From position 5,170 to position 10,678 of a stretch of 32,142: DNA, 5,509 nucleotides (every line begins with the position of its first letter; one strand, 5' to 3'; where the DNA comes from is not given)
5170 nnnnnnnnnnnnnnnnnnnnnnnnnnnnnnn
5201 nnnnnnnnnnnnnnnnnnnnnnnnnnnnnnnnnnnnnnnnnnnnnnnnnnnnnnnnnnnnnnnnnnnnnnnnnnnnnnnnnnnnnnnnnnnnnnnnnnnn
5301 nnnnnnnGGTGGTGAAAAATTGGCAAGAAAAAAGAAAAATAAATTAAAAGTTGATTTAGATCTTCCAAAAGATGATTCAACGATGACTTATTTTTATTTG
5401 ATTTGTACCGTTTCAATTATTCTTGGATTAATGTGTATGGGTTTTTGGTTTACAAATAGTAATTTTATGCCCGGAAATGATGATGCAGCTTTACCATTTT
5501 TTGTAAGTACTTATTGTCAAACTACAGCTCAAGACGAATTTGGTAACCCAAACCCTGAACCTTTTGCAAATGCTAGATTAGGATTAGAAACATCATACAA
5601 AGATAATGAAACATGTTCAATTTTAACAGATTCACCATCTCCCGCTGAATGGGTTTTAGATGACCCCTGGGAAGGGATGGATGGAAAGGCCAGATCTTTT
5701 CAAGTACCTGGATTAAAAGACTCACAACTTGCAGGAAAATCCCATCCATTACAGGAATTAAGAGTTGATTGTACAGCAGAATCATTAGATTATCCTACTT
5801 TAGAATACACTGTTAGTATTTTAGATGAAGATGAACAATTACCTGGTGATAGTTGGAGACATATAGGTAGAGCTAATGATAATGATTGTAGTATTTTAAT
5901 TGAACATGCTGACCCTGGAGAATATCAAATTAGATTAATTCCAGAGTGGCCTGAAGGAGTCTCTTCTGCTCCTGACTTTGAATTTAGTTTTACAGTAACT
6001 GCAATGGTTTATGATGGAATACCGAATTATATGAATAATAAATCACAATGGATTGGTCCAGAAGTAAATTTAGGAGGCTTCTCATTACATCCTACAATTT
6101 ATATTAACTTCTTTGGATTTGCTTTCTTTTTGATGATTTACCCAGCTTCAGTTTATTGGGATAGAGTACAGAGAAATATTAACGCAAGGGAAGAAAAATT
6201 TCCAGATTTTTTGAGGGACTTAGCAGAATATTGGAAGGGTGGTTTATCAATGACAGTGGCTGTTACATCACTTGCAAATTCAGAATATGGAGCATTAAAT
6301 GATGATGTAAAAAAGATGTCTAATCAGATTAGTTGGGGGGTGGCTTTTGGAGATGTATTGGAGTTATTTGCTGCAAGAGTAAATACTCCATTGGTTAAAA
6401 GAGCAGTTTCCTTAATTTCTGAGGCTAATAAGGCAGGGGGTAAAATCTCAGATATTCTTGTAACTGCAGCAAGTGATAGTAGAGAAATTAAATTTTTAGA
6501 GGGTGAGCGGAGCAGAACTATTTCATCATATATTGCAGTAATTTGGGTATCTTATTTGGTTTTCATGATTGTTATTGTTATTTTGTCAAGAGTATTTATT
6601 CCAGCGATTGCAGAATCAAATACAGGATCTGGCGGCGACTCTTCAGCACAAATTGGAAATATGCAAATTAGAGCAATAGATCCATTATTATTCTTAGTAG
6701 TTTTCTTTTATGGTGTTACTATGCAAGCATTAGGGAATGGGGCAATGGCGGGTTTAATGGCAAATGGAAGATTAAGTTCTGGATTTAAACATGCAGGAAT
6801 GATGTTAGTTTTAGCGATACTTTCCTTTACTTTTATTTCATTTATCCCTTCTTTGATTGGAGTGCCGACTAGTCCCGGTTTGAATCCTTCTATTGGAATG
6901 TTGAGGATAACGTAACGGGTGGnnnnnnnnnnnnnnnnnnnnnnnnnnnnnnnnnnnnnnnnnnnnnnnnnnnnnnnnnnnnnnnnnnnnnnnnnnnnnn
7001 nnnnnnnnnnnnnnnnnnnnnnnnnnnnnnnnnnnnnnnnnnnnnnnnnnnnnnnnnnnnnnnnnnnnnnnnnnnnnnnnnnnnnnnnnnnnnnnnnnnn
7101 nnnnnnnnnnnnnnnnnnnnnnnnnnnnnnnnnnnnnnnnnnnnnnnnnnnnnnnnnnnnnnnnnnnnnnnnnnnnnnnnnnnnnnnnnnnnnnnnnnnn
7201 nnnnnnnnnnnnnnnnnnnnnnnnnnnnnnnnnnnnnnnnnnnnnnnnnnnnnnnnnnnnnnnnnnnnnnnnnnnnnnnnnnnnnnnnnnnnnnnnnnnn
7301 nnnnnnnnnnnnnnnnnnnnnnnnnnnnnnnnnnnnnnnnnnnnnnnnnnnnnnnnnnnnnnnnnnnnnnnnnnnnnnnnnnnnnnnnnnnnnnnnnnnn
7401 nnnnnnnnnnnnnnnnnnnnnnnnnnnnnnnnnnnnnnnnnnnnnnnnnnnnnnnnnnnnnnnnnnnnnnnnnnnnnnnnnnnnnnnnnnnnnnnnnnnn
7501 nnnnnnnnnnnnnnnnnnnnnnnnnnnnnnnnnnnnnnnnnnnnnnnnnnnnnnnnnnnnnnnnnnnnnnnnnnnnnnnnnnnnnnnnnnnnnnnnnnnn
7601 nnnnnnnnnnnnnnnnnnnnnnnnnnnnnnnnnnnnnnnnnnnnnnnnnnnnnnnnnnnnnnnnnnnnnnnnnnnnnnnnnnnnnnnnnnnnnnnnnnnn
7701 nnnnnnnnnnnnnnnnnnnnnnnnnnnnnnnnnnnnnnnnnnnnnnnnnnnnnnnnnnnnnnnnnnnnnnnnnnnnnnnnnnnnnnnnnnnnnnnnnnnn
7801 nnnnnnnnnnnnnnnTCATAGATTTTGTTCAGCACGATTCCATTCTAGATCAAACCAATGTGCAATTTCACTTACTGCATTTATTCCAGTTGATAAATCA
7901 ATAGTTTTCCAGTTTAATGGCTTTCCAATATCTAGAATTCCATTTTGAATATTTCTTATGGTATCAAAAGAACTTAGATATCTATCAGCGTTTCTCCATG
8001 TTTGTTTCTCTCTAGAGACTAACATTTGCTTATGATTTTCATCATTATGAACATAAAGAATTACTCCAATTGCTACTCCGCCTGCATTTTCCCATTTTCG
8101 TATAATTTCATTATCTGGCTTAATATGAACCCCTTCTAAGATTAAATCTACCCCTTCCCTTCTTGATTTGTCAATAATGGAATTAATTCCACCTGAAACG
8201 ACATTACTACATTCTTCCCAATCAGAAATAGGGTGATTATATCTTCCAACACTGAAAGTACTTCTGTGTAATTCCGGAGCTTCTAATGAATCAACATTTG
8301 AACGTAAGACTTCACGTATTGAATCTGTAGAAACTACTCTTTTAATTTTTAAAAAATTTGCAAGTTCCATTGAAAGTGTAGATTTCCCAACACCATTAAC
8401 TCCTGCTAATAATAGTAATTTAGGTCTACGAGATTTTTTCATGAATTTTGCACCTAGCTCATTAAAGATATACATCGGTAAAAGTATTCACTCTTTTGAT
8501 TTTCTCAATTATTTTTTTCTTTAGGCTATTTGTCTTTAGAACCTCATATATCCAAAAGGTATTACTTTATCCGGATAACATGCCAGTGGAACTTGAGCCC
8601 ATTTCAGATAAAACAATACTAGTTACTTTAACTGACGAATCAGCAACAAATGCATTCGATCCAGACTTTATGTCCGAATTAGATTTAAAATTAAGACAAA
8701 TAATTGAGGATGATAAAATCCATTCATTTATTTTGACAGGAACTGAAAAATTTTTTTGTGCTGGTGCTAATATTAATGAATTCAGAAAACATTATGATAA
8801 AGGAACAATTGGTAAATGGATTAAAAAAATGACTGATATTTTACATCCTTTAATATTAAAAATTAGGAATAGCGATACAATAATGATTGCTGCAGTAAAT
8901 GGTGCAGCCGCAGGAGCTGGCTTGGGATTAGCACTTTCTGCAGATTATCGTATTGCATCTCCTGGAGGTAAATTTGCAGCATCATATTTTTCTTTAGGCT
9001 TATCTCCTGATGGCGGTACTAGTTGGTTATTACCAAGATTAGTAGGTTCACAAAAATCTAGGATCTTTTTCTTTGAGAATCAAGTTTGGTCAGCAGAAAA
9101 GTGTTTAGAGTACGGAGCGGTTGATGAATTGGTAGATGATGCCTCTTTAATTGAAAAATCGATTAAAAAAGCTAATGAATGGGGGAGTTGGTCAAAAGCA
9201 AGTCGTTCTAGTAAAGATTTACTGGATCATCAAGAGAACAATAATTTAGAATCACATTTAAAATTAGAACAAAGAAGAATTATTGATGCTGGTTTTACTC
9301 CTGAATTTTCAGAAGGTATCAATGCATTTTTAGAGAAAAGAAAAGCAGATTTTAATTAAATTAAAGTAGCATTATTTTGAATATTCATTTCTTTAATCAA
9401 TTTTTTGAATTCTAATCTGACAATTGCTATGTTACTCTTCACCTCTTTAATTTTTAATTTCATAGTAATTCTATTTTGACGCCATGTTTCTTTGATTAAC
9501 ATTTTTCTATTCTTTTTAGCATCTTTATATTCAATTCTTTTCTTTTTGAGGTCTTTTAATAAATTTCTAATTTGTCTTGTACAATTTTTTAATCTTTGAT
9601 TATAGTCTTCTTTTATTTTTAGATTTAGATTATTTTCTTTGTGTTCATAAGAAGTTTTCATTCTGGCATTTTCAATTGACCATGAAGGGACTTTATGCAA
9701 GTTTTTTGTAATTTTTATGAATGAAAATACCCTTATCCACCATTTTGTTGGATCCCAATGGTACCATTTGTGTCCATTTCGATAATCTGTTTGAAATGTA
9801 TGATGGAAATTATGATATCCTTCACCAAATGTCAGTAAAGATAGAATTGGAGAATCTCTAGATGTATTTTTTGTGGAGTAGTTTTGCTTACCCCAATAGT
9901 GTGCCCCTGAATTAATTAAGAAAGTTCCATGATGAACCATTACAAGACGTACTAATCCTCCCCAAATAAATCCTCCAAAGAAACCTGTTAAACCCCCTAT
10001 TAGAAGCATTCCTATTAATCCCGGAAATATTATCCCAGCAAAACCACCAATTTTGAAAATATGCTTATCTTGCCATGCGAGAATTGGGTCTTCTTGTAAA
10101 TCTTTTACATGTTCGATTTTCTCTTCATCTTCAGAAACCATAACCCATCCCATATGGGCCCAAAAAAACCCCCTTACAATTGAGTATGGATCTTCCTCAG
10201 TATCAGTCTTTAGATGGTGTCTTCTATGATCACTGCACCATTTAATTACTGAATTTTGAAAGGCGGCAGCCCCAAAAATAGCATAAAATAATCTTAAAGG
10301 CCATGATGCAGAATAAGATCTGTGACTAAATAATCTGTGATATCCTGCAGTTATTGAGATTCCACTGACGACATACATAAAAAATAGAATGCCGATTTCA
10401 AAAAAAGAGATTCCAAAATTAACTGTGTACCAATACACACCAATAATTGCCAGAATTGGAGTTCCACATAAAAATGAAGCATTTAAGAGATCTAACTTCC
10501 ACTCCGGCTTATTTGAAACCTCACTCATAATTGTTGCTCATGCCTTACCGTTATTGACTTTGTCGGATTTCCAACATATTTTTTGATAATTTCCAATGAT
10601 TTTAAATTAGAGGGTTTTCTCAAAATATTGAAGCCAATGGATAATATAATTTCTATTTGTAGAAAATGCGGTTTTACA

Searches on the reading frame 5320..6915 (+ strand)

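Call 27: search_protein_families(library=pfam, proteins=[window:5320-6915:+], max_evalue=0.001)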
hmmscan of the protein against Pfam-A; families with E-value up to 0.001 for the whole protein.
window:5320-6915:+ (531 aa): 1 family
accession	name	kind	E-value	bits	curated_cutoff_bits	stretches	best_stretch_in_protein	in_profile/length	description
PF00482.28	T2SSF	-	1.8e-12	47.8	25.2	1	297-422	1-123/125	Type II secretion system (T2SS), protein F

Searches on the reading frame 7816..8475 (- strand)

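Call 27: search_protein_families(library=pfam, proteins=[window:7816-8475:-], max_evalue=0.001)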
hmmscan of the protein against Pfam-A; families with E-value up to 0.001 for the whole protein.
window:7816-8475:- (219 aa): 3 families
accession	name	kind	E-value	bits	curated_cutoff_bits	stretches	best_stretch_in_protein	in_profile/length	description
PF06414.18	Zeta_toxin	-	1.4e-05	25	22.3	1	10-169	8-156/199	Zeta toxin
PF13671.12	AAA_33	-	2.3e-05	25.2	27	1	20-120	1-82/143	AAA domain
PF13238.12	AAA_18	-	4.5e-05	24.3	29.4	1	22-149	2-106/128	AAA domain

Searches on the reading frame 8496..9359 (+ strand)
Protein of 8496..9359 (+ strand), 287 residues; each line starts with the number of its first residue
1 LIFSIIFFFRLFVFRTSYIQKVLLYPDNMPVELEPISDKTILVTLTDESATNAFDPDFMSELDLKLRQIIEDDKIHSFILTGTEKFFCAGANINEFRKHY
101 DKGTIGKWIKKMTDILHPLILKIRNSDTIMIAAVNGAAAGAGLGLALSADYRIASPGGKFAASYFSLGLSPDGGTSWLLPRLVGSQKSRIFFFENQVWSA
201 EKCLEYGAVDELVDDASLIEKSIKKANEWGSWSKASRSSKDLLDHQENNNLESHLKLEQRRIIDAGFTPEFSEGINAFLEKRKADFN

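Call 3: search_protein_families(library=pfam, proteins=[window:8496-9359:+], max_evalue=0.01)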
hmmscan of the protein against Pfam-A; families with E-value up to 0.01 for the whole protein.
window:8496-9359:+ (287 aa): 2 families
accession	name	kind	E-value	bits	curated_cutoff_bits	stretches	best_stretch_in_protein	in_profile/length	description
PF00378.25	ECH_1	-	2.2e-43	148.8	27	1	41-286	7-248/251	Enoyl-CoA hydratase/isomerase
PF16113.10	ECH_2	-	7.5e-27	95.1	27.2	1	42-282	3-241/335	Enoyl-CoA hydratase/isomerase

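Call 4: search_protein_families(library=ncbifam, proteins=[window:8496-9359:+], max_evalue=0.01)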
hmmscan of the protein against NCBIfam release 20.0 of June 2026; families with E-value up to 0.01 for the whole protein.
window:8496-9359:+ (287 aa): 70 families (the best 25 are shown)
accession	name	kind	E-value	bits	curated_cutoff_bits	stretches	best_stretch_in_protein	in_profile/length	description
NF005700.0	PRK07511.1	subfamily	4.2e-52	177.3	274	1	37-287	10-259/260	enoyl-CoA hydratase family protein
NF046063.1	oxepin_alt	equivalog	4.9e-52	176.9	300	1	37-284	7-253/254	oxepin-CoA hydrolase, alternative type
NF004635.0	PRK05981.1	equivalog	3e-46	158.1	351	1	37-286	11-263/266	enoyl-CoA hydratase/isomerase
NF006699.0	PRK09245.1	subfamily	3.2e-42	144.6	354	1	38-286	11-263/266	crotonase/enoyl-CoA hydratase family protein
NF004725.0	PRK06072.1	equivalog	2.5e-40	138.7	293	1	40-286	10-245/248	enoyl-CoA hydratase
NF005804.0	PRK07659.1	equivalog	2.4e-38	132.1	311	1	37-287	13-258/260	enoyl-CoA hydratase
TIGR02280.1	PaaB1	equivalog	2.9e-38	131.8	345.15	1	37-286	6-253/256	2-(1,2-epoxy-1,2-dihydrophenyl)acetyl-CoA isomerase PaaG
NF004525.0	PRK05870.1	equivalog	4.8e-38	131.5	285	1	36-277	9-245/249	enoyl-CoA hydratase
NF006109.0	PRK08260.1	subfamily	8e-37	127.1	320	1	36-286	10-275/296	enoyl-CoA hydratase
NF006566.0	PRK09076.1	subfamily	6.9e-35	120.9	286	1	37-286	12-257/260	enoyl-CoA hydratase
NF005803.0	PRK07658.1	equivalog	7.3e-35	120.6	313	1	38-286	10-254/257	enoyl-CoA hydratase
NF004475.0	PRK05809.1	subfamily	2e-33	116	394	1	38-286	12-257/260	short-chain-enoyl-CoA hydratase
NF004857.0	PRK06210.1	equivalog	4.5e-33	114.8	341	1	38-286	17-272/275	enoyl-CoA hydratase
NF051848.1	EnCoAHydtEchA19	equivalog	1.2e-32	113.5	400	1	38-286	8-255/258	enoyl-CoA hydratase EchA19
NF005802.0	PRK07657.1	equivalog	5.9e-32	111.2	363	1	33-286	7-257/260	enoyl-CoA hydratase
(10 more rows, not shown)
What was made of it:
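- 8496..9359 (+): ECH2: second crotonase. Its best named hits are 'oxepin-CoA hydrolase, alternative type' and PaaG, both below cut-off. Possible isomerase or hydratase of the lower pathway. Membership of the unit is tentative. NF046063 176.9 bits (cut-off 300) and PaaG 131.8 bits (call 4).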

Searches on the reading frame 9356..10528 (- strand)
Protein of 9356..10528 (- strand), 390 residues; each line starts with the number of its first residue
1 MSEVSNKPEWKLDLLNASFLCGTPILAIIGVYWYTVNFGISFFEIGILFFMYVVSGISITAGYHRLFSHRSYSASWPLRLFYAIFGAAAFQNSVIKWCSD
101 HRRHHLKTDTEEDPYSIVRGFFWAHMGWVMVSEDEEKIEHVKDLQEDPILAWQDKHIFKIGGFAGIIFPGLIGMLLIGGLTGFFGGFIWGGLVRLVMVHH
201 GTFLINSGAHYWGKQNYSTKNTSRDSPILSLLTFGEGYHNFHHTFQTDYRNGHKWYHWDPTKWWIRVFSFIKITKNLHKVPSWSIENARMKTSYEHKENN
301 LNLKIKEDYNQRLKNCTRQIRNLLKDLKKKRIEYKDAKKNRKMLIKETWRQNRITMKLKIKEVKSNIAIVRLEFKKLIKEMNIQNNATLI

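Call 3: search_protein_families(library=pfam, proteins=[window:9356-10528:-], max_evalue=0.01)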
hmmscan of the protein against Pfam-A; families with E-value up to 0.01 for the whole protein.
window:9356-10528:- (390 aa): 1 family
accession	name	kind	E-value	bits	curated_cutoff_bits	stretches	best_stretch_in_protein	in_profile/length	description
PF00487.30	FA_desaturase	-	4.3e-17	63.1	29.7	1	49-266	11-239/253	Fatty acid desaturase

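Call 4: search_protein_families(library=ncbifam, proteins=[window:9356-10528:-], max_evalue=0.01)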
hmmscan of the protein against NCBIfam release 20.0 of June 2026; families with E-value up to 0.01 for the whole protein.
window:9356-10528:- (390 aa): 1 family
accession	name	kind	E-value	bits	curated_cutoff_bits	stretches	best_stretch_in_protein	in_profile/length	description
NF049918.1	DesA_fam_desat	equivalog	3.1e-26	92.4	400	1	50-378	16-345/385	DesA family fatty acid desaturase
